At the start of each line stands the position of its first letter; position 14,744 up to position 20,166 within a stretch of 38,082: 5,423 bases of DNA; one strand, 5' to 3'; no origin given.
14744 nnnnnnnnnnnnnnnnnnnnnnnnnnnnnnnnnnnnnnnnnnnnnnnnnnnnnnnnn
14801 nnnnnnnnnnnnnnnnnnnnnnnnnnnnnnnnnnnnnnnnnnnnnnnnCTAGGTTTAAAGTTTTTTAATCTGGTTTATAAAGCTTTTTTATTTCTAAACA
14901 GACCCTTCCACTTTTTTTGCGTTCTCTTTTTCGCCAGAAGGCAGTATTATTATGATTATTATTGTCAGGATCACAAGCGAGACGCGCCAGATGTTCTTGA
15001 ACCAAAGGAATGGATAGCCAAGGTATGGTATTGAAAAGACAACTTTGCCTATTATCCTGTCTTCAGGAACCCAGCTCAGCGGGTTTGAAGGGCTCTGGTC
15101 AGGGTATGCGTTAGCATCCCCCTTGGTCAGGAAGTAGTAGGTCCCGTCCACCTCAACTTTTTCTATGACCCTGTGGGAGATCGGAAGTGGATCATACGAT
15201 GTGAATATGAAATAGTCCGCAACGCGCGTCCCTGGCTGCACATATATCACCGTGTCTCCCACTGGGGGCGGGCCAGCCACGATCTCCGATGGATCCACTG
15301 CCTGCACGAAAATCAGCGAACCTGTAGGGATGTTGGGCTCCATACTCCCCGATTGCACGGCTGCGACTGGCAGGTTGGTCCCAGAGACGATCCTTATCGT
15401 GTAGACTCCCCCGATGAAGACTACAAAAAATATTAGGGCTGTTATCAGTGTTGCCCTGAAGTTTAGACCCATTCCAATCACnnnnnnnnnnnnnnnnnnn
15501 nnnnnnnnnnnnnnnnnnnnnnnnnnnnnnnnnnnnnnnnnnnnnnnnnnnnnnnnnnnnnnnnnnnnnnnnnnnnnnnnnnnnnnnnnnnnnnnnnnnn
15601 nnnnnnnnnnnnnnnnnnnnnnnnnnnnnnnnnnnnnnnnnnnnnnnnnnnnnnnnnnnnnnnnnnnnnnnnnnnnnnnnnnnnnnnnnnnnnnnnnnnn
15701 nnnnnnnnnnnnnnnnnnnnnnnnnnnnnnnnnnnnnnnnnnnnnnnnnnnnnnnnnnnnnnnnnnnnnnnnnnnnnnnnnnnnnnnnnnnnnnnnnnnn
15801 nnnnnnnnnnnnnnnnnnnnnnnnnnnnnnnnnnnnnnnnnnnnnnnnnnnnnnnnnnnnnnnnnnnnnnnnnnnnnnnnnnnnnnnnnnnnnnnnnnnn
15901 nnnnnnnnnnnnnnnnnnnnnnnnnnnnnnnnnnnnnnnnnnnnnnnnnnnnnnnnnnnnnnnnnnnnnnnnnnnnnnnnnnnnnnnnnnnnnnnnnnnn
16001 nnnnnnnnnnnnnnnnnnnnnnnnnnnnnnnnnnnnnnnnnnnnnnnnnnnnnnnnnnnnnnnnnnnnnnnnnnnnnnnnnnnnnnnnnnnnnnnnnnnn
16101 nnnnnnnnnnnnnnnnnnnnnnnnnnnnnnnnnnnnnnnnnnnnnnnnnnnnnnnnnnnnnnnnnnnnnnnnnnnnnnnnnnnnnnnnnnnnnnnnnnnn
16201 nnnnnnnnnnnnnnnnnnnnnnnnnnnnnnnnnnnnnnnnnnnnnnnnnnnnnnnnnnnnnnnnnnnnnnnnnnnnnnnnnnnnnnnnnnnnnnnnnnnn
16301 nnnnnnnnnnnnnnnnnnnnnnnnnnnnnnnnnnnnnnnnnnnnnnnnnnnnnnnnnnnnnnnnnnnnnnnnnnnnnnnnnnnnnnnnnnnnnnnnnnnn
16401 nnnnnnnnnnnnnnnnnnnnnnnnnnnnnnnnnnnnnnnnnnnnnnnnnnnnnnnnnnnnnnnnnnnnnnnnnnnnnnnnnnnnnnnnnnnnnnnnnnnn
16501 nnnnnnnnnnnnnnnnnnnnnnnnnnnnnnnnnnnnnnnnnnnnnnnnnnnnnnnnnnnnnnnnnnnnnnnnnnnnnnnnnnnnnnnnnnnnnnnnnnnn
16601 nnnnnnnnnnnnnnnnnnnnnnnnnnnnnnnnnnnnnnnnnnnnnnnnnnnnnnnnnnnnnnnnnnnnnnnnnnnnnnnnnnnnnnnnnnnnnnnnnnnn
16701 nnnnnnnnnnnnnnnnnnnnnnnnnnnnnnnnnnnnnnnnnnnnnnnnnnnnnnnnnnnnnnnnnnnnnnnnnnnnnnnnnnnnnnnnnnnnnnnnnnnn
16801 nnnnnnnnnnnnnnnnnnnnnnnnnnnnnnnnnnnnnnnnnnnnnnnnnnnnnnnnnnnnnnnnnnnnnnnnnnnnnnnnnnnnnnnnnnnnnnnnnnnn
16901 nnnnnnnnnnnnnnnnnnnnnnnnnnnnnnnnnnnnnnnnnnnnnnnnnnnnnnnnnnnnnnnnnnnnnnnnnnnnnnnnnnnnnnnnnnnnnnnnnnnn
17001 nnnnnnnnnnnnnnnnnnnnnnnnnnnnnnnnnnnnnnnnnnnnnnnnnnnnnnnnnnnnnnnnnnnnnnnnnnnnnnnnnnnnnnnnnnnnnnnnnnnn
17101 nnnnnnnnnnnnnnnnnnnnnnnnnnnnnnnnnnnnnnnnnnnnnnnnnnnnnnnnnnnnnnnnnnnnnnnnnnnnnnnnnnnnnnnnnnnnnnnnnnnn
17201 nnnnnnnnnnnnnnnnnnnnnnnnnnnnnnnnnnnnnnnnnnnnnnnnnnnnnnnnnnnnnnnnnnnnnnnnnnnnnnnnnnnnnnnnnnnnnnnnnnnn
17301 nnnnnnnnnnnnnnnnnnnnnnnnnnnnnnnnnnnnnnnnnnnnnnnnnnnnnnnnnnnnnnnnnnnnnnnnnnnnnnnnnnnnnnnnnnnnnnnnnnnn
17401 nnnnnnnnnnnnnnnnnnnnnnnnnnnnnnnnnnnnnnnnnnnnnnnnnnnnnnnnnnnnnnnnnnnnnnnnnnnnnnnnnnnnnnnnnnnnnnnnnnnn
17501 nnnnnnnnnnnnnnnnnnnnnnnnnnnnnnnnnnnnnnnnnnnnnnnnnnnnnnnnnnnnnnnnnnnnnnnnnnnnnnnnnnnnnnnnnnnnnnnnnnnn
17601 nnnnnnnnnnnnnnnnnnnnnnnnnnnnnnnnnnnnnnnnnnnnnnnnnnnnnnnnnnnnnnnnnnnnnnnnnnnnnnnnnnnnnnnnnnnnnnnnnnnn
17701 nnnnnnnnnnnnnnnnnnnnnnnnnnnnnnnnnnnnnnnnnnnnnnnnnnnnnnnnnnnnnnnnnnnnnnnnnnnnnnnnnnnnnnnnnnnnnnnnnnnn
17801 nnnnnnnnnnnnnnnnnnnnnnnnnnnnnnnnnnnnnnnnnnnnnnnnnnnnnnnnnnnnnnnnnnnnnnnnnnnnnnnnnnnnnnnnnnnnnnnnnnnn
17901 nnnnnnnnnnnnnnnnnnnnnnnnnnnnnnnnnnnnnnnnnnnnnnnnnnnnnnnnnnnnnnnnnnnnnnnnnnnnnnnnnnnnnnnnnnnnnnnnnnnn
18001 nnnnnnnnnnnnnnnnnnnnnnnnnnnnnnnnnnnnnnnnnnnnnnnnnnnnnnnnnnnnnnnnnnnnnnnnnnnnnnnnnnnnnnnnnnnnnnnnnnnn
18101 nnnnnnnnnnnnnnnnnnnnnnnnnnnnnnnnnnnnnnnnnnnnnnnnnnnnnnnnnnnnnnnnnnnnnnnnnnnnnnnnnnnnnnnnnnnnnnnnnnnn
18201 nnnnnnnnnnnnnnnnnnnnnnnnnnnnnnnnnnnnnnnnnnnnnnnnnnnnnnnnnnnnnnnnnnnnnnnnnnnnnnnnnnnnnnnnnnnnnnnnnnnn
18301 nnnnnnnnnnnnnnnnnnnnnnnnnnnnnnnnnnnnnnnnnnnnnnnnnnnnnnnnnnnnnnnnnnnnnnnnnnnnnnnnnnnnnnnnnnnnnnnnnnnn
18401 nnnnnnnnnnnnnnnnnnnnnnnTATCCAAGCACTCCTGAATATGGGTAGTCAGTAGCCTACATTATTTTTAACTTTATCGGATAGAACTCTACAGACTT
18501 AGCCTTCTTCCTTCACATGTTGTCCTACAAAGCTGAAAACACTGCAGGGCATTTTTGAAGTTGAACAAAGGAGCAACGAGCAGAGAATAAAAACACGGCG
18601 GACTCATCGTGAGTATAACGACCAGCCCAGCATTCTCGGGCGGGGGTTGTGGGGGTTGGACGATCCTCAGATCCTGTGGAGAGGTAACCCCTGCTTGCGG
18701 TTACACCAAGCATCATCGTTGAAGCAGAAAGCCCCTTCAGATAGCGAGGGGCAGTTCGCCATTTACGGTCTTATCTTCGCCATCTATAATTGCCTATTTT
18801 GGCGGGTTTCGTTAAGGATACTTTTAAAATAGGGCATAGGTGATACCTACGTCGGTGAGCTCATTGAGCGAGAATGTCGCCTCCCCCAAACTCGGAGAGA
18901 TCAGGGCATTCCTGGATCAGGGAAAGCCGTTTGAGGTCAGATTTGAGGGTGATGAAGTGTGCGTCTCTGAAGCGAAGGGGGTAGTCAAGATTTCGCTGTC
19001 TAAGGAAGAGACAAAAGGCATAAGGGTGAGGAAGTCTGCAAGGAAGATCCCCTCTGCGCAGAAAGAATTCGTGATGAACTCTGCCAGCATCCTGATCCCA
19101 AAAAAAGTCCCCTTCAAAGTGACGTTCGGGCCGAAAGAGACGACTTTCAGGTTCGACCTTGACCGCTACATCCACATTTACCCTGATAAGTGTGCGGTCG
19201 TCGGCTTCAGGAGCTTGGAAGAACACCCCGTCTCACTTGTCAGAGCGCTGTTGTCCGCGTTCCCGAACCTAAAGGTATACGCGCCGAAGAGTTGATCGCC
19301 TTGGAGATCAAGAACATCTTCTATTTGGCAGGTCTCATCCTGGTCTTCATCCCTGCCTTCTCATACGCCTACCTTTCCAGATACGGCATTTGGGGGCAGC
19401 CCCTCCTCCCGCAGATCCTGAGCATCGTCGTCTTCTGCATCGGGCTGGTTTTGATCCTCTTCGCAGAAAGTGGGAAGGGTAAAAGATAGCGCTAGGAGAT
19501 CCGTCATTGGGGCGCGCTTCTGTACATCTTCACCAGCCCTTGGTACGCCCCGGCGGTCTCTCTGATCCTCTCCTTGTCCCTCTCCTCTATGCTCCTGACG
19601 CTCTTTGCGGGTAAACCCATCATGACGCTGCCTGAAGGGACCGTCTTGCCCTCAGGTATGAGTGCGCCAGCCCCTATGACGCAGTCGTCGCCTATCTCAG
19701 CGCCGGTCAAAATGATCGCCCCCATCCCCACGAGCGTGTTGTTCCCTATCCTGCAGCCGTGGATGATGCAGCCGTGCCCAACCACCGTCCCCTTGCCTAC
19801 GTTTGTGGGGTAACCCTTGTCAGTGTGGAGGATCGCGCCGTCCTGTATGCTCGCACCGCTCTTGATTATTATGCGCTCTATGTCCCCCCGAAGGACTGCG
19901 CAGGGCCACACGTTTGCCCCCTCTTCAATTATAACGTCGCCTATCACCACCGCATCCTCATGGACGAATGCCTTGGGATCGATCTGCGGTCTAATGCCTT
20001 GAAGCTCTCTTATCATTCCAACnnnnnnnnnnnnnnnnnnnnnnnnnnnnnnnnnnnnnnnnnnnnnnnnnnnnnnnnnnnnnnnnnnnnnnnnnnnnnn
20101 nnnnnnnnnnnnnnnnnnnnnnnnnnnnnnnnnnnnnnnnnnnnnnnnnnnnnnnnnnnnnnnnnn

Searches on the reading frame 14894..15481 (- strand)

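Call 11: search_protein_families(library=pfam, proteins=[window:14894-15481:-], max_evalue=0.001)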
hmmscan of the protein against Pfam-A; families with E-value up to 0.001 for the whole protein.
window:14894-15481:- (195 aa): 0 families

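Call 13: search_protein_families(library=ncbifam, proteins=[window:14894-15481:-], max_evalue=0.001)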
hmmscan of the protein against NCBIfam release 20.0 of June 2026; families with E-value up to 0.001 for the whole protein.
window:14894-15481:- (195 aa): 3 families
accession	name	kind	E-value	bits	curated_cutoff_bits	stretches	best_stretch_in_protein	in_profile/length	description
TIGR02228.1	sigpep_I_arch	equivalog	1.8e-26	92.9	51.85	1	12-179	6-150/158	signal peptidase I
NF046067.1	SigPepSipWBacil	equivalog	8.9e-14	51.5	190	1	39-173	40-151/189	signal peptidase I SipW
TIGR02227.1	sigpep_I_bact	equivalog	0.00042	20.2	47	0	17-85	3-65/162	signal peptidase I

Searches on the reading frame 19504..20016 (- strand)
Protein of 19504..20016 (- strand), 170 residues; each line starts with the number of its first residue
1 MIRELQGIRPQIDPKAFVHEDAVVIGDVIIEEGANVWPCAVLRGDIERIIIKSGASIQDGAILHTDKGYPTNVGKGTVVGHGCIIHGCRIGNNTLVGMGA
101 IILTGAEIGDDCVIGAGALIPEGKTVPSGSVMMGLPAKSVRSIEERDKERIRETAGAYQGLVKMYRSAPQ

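Call 11: search_protein_families(library=pfam, proteins=[window:19504-20016:-], max_evalue=0.001)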
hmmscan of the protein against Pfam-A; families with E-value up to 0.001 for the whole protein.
window:19504-20016:- (170 aa): 5 families
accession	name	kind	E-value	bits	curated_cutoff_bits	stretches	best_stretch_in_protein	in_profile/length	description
PF00132.30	Hexapep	-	5e-19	67.6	27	2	87-120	1-34/36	Bacterial transferase hexapeptide (six repeats)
PF25084.1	LbH_EIF2B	-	1.1e-06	29.1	54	1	68-127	25-82/105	EIF2B subunit epsilon LbH domain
PF14602.12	Hexapep_2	-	5.6e-06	26.4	27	1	89-119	3-31/34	Hexapeptide repeat of succinyl-transferase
PF25247.1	LbH_GLGC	-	0.00039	20.8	27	0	76-118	15-56/135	GLGC left-handed parallel beta-helix domain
PF21711.3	DCTN5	-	0.00093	19.3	40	0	50-155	62-169/182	Dynactin subunit 5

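Call 13: search_protein_families(library=ncbifam, proteins=[window:19504-20016:-], max_evalue=0.001)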
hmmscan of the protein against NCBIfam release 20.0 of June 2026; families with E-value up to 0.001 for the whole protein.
window:19504-20016:- (170 aa): 32 families (the best 25 are shown)
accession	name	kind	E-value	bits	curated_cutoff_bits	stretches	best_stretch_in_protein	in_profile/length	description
NF050158.1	CarbAnhydGPos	equivalog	9.3e-49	165.4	250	1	1-168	1-168/172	gamma carbonic anhydrase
TIGR02287.1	PaaY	equivalog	2.3e-43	148.1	319.6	1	4-163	3-162/192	phenylacetic acid degradation protein PaaY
NF010150.1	PRK13627.1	equivalog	3.8e-40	137.7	305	1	4-167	5-168/196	carnitine operon protein CaiE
NF053794.1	beta_CO2some_M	equivalog_domain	6.5e-19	68.3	550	1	9-168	19-195/320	beta-carboxysome scaffolding protein CcmM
NF040597.1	carb_anhyd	equivalog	7e-16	58.5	380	2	8-66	59-118/248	carbonic anhydrase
TIGR03570.1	NeuD_NnaD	subfamily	1.4e-14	54.2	160.8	1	15-138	87-202/202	NeuD/PglB/VioB family sugar acetyltransferase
NF053793.1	beta_CO2some_N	equivalog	2.4e-10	40.2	100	1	19-121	11-113/118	beta-carboxysome scaffolding protein CcmN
TIGR03532.1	DapD_Ac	equivalog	4.4e-10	39.6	231.75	1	8-150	85-221/231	2,3,4,5-tetrahydropyridine-2,6-dicarboxylate N-acetyltransferase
NF007076.0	PRK09527.1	equivalog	1e-09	38.1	347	1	88-149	132-191/203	galactoside O-acetyltransferase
NF007240.0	PRK09677.1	equivalog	2.6e-09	36.8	243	1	89-146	132-187/192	putative lipopolysaccharide biosynthesis O-acetyl transferase WbbJ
NF058585.1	HptprglPActTf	PfamEq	9.9e-08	31.7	300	1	88-150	107-167/172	heptaprenylglyceryl phosphate O-acetyltransferase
NF002060.0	PRK00892.1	subfamily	1.6e-07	30.8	207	1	73-121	116-165/345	UDP-3-O-(3-hydroxymyristoyl)glucosamine N-acyltransferase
NF041874.1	EPS_EpsC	equivalog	1.9e-07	30.9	150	1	88-141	114-165/168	serine O-acetyltransferase EpsC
TIGR03308.1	phn_thr-fam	hypoth_equivalog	2.7e-07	30.6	201.65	1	88-142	109-161/204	phosphonate metabolim protein, transferase hexapeptide repeat family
TIGR02353.1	NRPS_term_dom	equivalog_domain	3.3e-07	29.1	423.1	1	88-147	161-461/695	Pls/PosA family non-ribosomal peptide synthetase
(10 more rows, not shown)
